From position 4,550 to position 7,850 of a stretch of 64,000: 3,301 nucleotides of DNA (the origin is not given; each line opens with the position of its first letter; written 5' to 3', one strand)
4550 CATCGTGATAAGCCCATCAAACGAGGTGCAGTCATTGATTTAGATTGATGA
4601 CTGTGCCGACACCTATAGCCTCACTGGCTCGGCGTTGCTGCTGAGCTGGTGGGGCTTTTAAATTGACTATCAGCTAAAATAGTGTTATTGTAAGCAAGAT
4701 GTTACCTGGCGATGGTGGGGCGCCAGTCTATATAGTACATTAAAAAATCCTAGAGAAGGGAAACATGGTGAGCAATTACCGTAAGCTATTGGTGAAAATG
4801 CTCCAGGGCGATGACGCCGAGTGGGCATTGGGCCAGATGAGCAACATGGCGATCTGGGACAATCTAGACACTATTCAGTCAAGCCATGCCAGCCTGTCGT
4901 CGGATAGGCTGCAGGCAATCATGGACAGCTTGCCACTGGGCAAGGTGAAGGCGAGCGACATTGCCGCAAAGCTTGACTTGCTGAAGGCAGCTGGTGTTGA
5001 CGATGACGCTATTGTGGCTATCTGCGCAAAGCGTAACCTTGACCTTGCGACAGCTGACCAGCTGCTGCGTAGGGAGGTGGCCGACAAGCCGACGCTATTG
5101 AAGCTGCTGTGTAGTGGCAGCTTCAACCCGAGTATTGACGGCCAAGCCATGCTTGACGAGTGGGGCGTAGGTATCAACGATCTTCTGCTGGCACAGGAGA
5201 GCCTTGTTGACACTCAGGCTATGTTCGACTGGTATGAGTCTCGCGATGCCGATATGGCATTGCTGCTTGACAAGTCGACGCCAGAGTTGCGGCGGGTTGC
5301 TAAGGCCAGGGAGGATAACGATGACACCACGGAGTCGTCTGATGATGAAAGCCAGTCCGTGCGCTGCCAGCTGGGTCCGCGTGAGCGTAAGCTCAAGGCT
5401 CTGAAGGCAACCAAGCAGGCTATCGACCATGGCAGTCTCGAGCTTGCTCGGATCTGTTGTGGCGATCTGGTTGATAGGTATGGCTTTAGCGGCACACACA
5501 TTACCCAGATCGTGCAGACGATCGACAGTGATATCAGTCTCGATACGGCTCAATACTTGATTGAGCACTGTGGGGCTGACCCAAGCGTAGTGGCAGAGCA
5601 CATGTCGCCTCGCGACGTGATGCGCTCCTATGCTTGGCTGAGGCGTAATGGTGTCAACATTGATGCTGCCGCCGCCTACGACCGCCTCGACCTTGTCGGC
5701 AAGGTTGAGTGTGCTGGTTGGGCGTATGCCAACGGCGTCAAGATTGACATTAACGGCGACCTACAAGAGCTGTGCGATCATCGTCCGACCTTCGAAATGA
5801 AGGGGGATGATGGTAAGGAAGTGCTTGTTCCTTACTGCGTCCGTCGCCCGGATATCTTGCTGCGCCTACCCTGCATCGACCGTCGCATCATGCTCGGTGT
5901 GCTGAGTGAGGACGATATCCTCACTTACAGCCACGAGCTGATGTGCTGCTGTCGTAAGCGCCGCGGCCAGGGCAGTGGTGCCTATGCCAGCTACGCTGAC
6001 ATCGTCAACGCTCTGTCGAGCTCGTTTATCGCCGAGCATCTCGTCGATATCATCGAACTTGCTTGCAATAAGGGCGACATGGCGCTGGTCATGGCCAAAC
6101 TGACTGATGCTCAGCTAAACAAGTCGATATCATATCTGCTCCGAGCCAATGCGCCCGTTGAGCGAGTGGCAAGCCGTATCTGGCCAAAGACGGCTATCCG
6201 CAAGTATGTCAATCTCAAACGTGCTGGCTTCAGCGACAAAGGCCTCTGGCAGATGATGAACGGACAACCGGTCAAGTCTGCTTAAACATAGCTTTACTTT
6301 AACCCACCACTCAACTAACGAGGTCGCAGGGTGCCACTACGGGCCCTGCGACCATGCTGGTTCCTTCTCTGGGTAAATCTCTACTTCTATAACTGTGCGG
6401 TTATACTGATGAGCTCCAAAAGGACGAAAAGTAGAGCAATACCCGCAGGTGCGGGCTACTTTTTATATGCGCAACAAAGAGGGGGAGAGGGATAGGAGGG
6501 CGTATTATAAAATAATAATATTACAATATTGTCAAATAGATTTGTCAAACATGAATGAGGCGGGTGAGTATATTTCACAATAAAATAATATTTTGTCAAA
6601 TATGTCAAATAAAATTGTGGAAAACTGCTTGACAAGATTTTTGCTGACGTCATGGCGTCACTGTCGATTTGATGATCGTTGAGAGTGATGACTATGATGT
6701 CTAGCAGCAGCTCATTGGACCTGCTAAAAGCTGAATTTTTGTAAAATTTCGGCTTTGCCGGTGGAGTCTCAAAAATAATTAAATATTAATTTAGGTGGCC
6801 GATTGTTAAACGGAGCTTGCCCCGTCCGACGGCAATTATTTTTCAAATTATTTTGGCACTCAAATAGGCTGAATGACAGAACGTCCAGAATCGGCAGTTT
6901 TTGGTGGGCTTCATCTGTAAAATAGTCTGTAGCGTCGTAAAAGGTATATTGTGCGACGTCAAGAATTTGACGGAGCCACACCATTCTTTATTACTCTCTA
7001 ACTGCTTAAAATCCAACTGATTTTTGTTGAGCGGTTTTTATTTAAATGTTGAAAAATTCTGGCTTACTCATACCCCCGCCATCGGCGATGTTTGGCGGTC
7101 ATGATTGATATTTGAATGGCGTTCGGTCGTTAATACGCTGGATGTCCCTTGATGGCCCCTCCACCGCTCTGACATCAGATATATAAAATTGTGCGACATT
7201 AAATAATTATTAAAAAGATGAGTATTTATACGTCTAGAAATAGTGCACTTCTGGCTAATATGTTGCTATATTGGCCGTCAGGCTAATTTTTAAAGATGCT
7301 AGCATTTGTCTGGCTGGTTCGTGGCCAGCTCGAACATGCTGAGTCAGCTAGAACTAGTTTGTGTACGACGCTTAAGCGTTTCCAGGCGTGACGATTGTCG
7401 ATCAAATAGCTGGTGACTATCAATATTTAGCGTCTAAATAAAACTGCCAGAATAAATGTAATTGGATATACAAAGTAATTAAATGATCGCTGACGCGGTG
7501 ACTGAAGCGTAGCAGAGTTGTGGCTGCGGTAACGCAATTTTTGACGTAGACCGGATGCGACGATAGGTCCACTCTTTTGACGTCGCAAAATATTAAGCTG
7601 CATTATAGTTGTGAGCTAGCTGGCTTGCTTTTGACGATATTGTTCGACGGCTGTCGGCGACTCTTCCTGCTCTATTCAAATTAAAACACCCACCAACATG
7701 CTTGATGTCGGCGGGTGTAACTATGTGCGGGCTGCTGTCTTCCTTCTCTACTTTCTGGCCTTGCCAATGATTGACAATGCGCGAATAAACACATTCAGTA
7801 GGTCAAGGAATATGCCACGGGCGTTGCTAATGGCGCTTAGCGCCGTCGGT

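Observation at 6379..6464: Type III hammerhead ribozyme hidden downstream of an orphan gene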

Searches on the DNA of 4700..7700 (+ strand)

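Call 7: search_dna_similar(query=window:4700-7700:+, collection=phages, mode=near)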
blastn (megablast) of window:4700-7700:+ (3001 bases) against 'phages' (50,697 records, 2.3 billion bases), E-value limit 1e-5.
No match.

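Call 8: search_dna_similar(query=window:4700-7700:+, collection=ecoli_genomes, mode=near)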
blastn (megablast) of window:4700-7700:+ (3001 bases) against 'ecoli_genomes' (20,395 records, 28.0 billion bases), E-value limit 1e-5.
No match.

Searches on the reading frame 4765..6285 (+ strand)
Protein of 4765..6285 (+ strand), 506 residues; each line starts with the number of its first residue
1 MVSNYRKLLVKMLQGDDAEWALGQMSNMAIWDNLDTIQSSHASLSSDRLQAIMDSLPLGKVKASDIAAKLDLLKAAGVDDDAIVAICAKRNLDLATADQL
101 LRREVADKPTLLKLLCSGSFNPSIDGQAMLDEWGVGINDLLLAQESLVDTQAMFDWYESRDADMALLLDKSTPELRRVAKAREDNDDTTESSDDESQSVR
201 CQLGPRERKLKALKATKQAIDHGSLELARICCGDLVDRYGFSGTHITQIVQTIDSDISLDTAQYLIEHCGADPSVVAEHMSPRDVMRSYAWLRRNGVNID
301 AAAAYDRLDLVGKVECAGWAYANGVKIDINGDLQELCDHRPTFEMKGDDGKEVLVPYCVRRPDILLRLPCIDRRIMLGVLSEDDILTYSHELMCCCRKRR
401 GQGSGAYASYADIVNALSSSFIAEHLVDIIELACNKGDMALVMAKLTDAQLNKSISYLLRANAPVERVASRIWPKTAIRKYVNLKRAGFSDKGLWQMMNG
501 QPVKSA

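Call 9: search_protein_families(library=pfam, proteins=[window:4765-6285:+])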
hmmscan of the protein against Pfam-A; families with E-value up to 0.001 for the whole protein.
window:4765-6285:+ (506 aa): 0 families

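Call 14: search_protein_families(library=phrogs, proteins=[window:4765-6285:+])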
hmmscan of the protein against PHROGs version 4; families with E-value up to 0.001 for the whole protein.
window:4765-6285:+ (506 aa): 0 families

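Call 15: find_homologous_proteins(query=window:4765-6285:+)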
Query window:4765-6285:+ (506 aa): 3 proteins with E <= 0.001 among 8000 candidates.
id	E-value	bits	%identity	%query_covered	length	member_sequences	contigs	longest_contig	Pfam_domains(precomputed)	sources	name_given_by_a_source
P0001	0.0e+0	1132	100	100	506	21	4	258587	-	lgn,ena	-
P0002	0.0e+0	1044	92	100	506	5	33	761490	-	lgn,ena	-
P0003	0.0e+0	1043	91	100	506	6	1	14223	-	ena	-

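Call 17: find_encoding_contigs(protein=P0002, flank=5000, max_places=6)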
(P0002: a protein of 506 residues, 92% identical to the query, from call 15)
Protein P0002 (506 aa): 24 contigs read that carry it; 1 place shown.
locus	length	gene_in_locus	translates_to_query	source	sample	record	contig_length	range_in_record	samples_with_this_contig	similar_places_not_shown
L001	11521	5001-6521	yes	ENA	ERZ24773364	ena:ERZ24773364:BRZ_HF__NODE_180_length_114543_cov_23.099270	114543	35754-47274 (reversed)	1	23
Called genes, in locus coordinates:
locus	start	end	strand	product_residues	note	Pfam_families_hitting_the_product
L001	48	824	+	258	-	-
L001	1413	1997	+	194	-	-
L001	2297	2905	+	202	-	-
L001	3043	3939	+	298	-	-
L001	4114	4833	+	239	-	-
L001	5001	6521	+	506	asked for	-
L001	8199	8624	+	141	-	-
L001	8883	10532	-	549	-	-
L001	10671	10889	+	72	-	-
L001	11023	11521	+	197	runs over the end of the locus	PF00881:Nitroreductase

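Call 18: find_encoding_contigs(protein=P0003, flank=5000, max_places=4)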
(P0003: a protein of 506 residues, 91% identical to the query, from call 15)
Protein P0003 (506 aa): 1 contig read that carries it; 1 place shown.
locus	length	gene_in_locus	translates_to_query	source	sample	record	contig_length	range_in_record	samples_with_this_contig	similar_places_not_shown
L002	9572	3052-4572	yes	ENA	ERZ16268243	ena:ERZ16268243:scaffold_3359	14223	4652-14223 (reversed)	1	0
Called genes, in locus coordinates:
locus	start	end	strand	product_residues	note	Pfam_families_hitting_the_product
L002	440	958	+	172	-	-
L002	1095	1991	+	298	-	-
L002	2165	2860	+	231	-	-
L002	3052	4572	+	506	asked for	-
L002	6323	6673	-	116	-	-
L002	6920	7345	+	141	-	-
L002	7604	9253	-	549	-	-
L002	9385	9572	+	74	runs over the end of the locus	-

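Call 50: search_protein_families(library=pfam, proteins=[L001:48-824:+], max_evalue=0.01)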
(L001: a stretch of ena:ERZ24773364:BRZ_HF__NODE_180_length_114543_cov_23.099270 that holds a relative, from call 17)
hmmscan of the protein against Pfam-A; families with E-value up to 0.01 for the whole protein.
L001:48-824:+ (258 aa): 0 families

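Call 60: search_protein_families(library=padloc, proteins=[window:4765-6285:+], max_evalue=0.01)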
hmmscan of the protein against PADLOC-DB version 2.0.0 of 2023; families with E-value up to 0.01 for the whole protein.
window:4765-6285:+ (506 aa): 0 families

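Call 61: search_protein_families(library=ncbifam, proteins=[window:4765-6285:+], max_evalue=0.01)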
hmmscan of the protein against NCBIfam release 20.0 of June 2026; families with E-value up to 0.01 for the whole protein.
window:4765-6285:+ (506 aa): 0 families

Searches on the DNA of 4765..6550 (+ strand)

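Call 4: search_rna_families(source=window, start=6250, end=6550, threshold=evalue, max_evalue=10, show_alignments=6)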
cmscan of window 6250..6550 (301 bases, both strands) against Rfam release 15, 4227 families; matches with E-value up to 10: 2.
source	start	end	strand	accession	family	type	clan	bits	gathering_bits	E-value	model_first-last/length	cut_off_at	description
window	6380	6435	+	RF00008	Hammerhead_3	Gene; ribozyme;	CL00010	32.7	48.5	1.9e-05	1-54/54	no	Hammerhead ribozyme (type III)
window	6435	6458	+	RF01356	CRISPR-DR28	Gene; CRISPR;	-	16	35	3.1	1-24/24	no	CRISPR RNA direct repeat element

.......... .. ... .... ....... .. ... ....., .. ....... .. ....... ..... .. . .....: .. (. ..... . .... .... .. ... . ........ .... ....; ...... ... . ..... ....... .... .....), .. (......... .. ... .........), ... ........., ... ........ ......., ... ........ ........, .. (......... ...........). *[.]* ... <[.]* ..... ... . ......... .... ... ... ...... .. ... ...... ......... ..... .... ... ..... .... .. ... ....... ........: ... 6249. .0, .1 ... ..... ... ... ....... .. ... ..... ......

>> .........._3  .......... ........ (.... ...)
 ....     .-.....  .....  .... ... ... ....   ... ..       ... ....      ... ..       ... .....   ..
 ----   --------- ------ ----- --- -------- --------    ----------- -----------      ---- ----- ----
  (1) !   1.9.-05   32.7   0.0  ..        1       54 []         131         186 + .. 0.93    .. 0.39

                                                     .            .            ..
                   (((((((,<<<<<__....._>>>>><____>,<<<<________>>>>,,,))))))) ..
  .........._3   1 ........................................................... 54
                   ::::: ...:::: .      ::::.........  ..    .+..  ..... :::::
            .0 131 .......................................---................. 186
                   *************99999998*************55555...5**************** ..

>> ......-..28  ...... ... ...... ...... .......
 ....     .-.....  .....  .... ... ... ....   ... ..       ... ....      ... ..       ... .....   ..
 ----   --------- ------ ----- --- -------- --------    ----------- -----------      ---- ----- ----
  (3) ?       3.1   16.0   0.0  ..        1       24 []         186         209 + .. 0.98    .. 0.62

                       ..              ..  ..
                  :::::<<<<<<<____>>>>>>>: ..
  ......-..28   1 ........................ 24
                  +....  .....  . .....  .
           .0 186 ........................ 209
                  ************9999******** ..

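Call 32: search_rna_families(sources=[L001, L002, L003, L004, L006], threshold=evalue, max_evalue=10, show_alignments=8)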
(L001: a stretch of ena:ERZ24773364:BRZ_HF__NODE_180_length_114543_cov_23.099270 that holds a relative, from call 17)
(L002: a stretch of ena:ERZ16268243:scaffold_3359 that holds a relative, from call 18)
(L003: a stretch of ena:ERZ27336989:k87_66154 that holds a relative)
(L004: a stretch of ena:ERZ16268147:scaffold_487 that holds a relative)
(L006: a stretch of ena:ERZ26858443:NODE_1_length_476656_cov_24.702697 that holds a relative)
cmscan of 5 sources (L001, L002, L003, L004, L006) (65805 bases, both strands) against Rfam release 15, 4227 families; matches with E-value up to 10: 6.
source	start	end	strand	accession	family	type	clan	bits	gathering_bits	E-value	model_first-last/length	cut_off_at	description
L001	6616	6671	+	RF00008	Hammerhead_3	Gene; ribozyme;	CL00010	32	48.5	0.0066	1-54/54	no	Hammerhead ribozyme (type III)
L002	4667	4722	+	RF00008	Hammerhead_3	Gene; ribozyme;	CL00010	32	48.5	0.0066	1-54/54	no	Hammerhead ribozyme (type III)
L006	11157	11212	+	RF02399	NsiR1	Gene; sRNA;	-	25.5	39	0.87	1-60/60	no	Nitrogen stress-induced RNA 1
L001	3614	3679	-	RF00684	mir-122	Gene; miRNA;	-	23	70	2.8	1-73/73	no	mir-122 microRNA precursor family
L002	1666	1731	-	RF00684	mir-122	Gene; miRNA;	-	23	70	2.8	1-73/73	no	mir-122 microRNA precursor family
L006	11983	12055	+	RF01625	ceN28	Gene; snRNA; snoRNA; CD-box;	-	21.9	70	4.4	1-88/88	no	Caenorhabditis snoRNA ceN28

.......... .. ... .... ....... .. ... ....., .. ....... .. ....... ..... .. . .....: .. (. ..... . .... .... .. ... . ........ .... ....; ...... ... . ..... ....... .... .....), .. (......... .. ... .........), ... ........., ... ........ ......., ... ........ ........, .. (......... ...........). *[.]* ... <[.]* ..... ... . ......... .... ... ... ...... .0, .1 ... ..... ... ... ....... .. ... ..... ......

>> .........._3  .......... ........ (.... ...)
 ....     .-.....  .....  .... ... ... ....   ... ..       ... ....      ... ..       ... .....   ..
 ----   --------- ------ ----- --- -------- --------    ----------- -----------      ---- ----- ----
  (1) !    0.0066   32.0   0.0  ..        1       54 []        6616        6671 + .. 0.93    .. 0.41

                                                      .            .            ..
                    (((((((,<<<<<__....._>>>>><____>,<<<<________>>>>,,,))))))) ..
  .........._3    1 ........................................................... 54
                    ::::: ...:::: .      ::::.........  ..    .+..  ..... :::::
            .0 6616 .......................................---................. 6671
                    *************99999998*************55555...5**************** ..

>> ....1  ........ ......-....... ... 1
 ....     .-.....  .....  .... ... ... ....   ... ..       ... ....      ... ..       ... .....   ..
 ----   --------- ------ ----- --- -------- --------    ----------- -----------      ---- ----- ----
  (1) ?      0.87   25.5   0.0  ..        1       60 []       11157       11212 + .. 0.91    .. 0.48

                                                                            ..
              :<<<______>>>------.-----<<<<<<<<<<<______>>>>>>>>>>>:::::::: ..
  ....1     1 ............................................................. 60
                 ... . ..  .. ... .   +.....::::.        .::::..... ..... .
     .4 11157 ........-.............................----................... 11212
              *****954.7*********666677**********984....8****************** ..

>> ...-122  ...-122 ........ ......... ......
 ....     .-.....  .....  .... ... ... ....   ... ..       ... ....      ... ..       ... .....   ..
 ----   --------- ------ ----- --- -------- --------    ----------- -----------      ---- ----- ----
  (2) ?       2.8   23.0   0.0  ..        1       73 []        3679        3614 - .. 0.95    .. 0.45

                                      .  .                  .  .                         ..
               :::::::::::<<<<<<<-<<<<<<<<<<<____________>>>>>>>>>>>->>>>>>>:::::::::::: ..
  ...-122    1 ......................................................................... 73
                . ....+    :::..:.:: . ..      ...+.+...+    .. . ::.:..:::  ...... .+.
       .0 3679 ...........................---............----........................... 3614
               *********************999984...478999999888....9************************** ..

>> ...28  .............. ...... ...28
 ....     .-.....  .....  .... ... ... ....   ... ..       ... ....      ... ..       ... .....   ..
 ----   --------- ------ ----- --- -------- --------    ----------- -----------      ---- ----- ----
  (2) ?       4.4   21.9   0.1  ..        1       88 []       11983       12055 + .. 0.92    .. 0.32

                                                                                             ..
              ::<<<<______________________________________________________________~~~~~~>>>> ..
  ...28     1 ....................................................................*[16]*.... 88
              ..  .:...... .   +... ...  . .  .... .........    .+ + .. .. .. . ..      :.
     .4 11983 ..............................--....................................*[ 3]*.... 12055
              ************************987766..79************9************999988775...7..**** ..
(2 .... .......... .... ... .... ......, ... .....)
